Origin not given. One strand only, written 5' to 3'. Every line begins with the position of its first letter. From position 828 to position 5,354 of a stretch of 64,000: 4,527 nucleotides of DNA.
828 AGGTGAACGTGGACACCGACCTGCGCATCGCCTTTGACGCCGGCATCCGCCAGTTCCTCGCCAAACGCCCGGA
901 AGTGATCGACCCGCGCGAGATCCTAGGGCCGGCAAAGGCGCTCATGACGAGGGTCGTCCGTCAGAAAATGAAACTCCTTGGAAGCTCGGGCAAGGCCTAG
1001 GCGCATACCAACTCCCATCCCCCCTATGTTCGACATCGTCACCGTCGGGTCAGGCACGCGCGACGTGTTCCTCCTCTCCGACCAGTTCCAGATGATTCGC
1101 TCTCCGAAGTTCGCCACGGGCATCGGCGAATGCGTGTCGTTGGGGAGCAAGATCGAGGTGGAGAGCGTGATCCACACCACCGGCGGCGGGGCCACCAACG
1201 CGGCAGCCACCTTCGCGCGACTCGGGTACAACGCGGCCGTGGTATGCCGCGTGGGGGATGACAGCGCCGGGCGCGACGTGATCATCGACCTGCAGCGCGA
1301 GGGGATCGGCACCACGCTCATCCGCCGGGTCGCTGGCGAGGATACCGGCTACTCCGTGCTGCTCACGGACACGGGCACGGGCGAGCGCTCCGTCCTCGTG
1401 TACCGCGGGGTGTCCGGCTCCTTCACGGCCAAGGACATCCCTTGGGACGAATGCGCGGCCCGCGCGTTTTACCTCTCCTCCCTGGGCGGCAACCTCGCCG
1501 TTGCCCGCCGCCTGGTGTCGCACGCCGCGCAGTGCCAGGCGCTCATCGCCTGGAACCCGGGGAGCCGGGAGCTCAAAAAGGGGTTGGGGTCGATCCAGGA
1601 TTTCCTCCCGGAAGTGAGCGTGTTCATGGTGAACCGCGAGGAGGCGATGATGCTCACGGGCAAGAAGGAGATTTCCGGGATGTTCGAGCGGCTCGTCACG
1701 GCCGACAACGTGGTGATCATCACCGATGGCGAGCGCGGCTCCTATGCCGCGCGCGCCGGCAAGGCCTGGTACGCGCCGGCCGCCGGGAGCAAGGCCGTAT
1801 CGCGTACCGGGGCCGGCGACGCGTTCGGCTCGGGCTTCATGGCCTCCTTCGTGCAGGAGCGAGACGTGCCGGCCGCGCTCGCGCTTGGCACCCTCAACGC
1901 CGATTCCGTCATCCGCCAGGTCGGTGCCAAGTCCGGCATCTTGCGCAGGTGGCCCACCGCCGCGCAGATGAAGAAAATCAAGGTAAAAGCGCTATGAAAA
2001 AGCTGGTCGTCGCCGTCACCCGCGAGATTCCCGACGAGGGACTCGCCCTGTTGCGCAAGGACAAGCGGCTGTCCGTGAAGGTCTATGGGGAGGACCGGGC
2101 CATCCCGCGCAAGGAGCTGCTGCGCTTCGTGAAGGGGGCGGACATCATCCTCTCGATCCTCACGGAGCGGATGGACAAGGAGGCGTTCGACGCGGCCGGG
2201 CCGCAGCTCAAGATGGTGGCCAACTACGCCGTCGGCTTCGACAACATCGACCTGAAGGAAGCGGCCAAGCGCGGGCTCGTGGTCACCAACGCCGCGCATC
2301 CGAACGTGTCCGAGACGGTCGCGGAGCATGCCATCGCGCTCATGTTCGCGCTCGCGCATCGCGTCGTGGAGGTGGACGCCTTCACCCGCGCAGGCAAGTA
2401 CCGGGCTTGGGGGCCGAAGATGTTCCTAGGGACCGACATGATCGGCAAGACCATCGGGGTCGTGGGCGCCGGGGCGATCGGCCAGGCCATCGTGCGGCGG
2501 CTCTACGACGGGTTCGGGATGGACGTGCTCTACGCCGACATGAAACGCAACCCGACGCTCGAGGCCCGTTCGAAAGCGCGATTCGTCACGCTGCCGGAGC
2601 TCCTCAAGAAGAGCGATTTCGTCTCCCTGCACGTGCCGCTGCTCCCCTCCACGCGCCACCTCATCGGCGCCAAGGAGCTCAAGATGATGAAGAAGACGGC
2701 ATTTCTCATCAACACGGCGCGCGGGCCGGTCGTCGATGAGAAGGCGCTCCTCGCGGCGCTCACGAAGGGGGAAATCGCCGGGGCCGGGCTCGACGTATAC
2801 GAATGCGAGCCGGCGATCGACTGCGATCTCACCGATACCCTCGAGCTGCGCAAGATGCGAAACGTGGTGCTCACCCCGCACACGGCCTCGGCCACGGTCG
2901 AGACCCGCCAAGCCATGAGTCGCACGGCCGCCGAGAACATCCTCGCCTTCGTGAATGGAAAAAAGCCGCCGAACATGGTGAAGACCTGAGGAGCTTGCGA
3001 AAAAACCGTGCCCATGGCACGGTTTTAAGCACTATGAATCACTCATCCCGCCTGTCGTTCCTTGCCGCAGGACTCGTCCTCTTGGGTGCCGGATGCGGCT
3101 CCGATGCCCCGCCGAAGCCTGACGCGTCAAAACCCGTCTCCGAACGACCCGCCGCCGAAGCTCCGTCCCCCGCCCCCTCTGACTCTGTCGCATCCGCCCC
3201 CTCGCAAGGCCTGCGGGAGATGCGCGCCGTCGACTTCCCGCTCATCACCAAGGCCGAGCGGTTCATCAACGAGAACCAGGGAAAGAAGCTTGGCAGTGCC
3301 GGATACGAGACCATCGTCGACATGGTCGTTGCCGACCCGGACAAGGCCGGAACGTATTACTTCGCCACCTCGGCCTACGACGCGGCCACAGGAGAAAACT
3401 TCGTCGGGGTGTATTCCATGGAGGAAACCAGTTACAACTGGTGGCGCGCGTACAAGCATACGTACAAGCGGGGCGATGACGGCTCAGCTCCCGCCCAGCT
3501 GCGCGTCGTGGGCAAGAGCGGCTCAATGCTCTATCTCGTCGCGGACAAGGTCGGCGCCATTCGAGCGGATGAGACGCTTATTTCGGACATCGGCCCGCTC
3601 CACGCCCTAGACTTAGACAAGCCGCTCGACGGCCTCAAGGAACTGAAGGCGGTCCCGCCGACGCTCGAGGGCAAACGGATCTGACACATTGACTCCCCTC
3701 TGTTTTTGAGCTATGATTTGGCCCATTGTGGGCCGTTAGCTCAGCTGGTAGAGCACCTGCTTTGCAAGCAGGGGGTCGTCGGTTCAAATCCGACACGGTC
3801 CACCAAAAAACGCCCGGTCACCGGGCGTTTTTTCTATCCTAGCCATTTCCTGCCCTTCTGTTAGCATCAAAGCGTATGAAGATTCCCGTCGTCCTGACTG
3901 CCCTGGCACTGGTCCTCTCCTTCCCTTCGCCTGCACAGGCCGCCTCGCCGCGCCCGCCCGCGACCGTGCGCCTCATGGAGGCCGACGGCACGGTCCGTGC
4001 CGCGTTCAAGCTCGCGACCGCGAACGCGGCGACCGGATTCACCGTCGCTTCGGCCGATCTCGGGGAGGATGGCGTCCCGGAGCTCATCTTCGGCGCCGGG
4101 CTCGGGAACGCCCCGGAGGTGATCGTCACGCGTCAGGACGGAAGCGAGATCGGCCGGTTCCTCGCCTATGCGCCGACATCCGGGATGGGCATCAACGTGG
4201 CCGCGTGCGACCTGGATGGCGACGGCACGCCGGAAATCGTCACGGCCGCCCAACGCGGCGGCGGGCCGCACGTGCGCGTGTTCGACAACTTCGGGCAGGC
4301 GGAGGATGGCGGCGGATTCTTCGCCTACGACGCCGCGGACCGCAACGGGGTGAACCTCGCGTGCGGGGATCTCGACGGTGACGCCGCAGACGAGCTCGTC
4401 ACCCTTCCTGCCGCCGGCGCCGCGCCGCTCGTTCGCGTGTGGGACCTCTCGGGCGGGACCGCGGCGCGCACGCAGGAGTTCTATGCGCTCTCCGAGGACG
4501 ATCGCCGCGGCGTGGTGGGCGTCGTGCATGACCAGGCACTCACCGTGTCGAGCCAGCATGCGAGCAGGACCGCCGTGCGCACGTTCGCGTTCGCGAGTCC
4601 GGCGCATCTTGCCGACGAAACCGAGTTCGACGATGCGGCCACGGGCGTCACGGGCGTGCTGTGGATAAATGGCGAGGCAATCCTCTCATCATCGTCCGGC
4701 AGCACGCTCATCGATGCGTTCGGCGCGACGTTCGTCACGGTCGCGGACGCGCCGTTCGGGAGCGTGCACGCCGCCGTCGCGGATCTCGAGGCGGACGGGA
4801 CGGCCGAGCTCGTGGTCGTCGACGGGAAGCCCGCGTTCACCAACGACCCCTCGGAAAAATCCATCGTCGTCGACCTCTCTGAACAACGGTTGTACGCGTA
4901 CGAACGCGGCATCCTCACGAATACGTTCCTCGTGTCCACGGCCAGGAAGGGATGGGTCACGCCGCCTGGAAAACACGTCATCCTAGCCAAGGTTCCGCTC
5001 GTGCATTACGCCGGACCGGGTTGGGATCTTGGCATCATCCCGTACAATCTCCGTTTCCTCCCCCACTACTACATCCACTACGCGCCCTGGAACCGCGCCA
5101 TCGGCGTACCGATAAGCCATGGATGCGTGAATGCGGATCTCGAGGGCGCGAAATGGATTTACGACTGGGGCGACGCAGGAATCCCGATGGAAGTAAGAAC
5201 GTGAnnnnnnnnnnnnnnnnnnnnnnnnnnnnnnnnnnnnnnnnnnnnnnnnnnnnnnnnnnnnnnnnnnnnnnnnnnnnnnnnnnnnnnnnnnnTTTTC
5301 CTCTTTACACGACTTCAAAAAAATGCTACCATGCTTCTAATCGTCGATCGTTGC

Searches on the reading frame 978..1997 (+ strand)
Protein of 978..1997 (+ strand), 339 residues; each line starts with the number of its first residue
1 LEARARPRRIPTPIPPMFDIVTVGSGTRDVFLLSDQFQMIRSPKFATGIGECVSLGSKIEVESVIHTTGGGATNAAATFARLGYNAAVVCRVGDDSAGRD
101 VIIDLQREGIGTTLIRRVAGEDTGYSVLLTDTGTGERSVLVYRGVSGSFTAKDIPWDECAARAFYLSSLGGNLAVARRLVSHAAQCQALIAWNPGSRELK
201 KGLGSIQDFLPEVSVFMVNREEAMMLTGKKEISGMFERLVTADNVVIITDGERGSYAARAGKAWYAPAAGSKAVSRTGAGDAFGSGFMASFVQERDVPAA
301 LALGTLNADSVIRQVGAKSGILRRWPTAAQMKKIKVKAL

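Call 106: search_protein_families(library=pfam, proteins=[window:978-1997:+], max_evalue=0.001)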
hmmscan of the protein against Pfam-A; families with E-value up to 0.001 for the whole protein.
window:978-1997:+ (339 aa): 1 family
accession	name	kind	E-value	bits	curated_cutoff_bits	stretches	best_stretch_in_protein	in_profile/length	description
PF00294.29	PfkB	-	5.7e-39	134.7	25.8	1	57-319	24-297/302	pfkB family carbohydrate kinase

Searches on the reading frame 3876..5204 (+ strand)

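Call 106: search_protein_families(library=pfam, proteins=[window:3876-5204:+], max_evalue=0.001)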
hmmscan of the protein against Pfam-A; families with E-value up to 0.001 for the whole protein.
window:3876-5204:+ (442 aa): 3 families
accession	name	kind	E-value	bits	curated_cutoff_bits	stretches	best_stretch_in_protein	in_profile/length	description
PF03734.19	YkuD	-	1.7e-17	64.8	23.4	1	328-436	2-142/146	L,D-transpeptidase catalytic domain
PF13517.12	FG-GAP_3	-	5.6e-11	43.3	26.9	1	112-175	1-60/61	FG-GAP-like repeat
PF01839.29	FG-GAP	-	1.6e-07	31.5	22.1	1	105-129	2-26/37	FG-GAP repeat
